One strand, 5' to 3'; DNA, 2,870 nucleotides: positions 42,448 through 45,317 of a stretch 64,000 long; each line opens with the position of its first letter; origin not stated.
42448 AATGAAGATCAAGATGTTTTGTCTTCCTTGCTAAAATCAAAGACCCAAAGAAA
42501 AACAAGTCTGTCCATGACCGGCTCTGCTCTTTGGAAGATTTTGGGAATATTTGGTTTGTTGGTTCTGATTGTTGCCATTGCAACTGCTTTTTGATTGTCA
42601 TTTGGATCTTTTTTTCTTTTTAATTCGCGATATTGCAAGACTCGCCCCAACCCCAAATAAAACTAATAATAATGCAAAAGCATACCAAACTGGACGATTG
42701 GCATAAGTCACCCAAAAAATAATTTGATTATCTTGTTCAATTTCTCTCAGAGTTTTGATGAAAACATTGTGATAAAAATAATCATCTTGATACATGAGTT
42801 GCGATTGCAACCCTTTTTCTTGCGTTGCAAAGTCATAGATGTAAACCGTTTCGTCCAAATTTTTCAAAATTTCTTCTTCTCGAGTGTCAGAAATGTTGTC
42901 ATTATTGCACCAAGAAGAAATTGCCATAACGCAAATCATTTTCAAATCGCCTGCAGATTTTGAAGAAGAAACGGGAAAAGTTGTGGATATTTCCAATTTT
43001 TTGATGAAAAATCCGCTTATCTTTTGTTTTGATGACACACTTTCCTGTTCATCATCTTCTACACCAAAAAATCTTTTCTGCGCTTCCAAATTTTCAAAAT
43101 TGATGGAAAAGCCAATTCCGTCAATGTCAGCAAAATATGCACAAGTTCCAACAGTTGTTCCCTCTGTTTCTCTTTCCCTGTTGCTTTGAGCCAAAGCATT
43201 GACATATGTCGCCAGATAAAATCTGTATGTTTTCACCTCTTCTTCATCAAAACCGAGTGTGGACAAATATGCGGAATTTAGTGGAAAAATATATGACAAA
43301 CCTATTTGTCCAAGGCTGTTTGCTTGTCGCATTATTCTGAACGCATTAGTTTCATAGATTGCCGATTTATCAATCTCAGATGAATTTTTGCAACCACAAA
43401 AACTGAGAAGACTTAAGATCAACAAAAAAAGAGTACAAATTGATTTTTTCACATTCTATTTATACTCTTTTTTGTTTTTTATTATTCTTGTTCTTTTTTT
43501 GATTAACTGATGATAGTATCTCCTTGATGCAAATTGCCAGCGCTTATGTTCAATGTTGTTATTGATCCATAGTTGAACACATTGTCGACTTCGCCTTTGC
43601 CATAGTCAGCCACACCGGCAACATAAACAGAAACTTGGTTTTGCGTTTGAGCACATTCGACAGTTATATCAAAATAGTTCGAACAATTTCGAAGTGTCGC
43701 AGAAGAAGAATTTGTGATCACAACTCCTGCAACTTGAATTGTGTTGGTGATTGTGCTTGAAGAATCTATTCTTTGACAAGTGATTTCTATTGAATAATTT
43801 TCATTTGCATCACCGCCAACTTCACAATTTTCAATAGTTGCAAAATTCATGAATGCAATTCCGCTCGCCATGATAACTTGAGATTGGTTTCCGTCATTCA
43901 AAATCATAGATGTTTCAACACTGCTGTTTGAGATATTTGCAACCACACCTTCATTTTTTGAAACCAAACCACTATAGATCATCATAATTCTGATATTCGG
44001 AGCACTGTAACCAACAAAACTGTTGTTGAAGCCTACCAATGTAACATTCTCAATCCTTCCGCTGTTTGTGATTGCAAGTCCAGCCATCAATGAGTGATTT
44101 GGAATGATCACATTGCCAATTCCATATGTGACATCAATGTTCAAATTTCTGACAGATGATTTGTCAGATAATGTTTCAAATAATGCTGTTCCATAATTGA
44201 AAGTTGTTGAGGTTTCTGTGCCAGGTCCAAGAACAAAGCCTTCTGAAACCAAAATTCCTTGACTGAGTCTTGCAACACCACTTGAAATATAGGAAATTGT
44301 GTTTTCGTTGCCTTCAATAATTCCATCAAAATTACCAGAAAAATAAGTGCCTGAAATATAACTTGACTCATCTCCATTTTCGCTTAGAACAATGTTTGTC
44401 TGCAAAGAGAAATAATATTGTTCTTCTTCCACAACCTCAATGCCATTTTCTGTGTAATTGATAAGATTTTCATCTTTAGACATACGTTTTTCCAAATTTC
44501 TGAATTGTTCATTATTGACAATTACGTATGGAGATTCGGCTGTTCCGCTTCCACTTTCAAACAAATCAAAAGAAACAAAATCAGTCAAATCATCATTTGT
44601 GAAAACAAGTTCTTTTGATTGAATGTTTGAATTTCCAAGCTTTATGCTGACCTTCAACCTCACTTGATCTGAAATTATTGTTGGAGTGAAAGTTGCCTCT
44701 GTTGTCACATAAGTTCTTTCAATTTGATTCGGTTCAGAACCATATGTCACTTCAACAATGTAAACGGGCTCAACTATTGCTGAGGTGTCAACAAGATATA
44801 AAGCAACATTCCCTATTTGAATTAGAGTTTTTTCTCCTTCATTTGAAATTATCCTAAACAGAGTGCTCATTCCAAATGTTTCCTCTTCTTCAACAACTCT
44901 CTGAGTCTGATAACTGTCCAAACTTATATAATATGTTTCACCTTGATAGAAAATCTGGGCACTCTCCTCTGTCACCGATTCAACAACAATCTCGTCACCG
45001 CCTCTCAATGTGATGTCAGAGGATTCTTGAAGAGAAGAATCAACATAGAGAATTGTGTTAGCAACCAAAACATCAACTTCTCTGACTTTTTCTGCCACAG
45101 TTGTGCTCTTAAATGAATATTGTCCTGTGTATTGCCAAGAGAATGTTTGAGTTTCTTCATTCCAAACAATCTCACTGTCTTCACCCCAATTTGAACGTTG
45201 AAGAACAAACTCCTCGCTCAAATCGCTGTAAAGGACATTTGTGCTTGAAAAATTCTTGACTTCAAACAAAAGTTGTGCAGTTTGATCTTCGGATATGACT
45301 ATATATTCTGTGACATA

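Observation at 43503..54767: Second giant ORF: 3,754-aa lipoprotein with FN3-like stalk and C-terminal beta-helix head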

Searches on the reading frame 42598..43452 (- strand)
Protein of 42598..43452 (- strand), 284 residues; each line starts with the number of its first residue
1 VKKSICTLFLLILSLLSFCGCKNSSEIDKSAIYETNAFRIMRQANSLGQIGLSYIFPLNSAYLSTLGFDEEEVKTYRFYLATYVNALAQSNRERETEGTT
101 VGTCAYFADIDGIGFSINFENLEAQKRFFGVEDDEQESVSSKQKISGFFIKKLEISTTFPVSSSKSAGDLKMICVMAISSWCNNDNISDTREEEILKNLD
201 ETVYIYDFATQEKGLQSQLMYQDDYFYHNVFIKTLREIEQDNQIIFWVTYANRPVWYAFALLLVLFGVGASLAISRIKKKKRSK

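Call 5: search_protein_families(library=pfam, max_evalue=0.001, proteins=[window:42598-43452:-])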
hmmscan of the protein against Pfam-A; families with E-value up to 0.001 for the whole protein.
window:42598-43452:- (284 aa): 0 families

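Call 87: search_protein_families(library=ncbifam, max_evalue=0.1, proteins=[window:42598-43452:-])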
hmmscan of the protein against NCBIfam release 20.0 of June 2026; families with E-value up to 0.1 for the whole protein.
window:42598-43452:- (284 aa): 3 families
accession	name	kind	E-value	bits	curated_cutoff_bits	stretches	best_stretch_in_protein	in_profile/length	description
NF058647.1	lipo_LytA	equivalog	0.0071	16.6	110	1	1-87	1-35/107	acidic lipoprotein LytA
TIGR02887.1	spore_ger_x_C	subfamily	0.02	13.9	163.25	0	5-38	2-35/371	Ger(x)C family spore germination protein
NF007814.1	PRK10523.1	equivalog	0.038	13.4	243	0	1-44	1-43/233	envelope stress response activation lipoprotein NlpE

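Call 89: find_homologous_proteins(query=window:42601-43452:-)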
Query window:42601-43452:- (284 aa): 98 proteins with E <= 0.001 among 1494 candidates.
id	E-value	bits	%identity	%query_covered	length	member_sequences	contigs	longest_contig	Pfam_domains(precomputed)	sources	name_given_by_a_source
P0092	9.3e-183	624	100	100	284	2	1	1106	-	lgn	-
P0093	4.1e-170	582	94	100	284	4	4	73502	-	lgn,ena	-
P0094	5.7e-159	546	87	100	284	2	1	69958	-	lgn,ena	-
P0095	3.2e-158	543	87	100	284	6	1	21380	-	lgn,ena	-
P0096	1.4e-145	502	78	100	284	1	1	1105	-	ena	-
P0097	6.8e-145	499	78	100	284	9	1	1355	-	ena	-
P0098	1.4e-140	485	78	96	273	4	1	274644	-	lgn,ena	-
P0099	5.1e-139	480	75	99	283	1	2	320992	-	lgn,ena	-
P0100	1.5e-137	475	74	99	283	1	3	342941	-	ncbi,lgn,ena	-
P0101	2.4e-135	468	73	99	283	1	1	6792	-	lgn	-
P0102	2.6e-122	425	65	100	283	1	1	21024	-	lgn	-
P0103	7.8e-121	421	65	99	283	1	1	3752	-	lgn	-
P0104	2.8e-119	416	65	99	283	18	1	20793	-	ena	-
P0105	3.5e-102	359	57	100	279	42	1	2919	-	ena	-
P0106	2.4e-101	357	56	99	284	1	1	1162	-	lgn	-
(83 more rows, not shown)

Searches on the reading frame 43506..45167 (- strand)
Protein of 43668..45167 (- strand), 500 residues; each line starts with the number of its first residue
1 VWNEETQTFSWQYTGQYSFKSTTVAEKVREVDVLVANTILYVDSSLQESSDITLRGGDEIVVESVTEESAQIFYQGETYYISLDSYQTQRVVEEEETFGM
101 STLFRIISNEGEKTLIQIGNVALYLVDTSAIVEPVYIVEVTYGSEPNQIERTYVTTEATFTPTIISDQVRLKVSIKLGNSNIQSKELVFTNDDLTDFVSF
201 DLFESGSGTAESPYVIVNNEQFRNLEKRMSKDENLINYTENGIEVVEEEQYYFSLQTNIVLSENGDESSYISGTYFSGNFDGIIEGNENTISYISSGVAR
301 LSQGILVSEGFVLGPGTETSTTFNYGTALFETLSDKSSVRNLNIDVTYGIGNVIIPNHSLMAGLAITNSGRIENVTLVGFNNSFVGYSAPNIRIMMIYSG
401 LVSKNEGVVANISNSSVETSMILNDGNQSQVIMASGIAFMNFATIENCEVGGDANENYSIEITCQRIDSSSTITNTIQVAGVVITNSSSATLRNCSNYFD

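Call 4: search_protein_families(library=pfam, max_evalue=1, proteins=[window:43668-45167:-, window:43506-44867:-])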
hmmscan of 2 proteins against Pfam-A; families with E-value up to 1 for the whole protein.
window:43668-45167:- (500 aa): 0 families

window:43506-44867:- (454 aa): 0 families

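Call 9: find_homologous_proteins(query=window:43506-44867:-)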
Query window:43506-44867:- (454 aa): 1 proteins with E <= 0.001 among 8000 candidates.
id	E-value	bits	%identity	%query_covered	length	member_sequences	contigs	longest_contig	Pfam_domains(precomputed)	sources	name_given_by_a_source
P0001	1.1e-137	477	53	99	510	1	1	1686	-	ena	-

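Call 13: search_solved_structures(query=window:43506-44867:-, max_evalue=10, show_alignments=2)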
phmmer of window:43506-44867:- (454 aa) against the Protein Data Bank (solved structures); distinct sequences matched with E-value up to 10: 0.

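Call 87: search_protein_families(library=ncbifam, max_evalue=0.1, proteins=[window:43506-44867:-])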
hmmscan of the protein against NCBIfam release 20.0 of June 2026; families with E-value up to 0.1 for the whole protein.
window:43506-44867:- (454 aa): 0 families
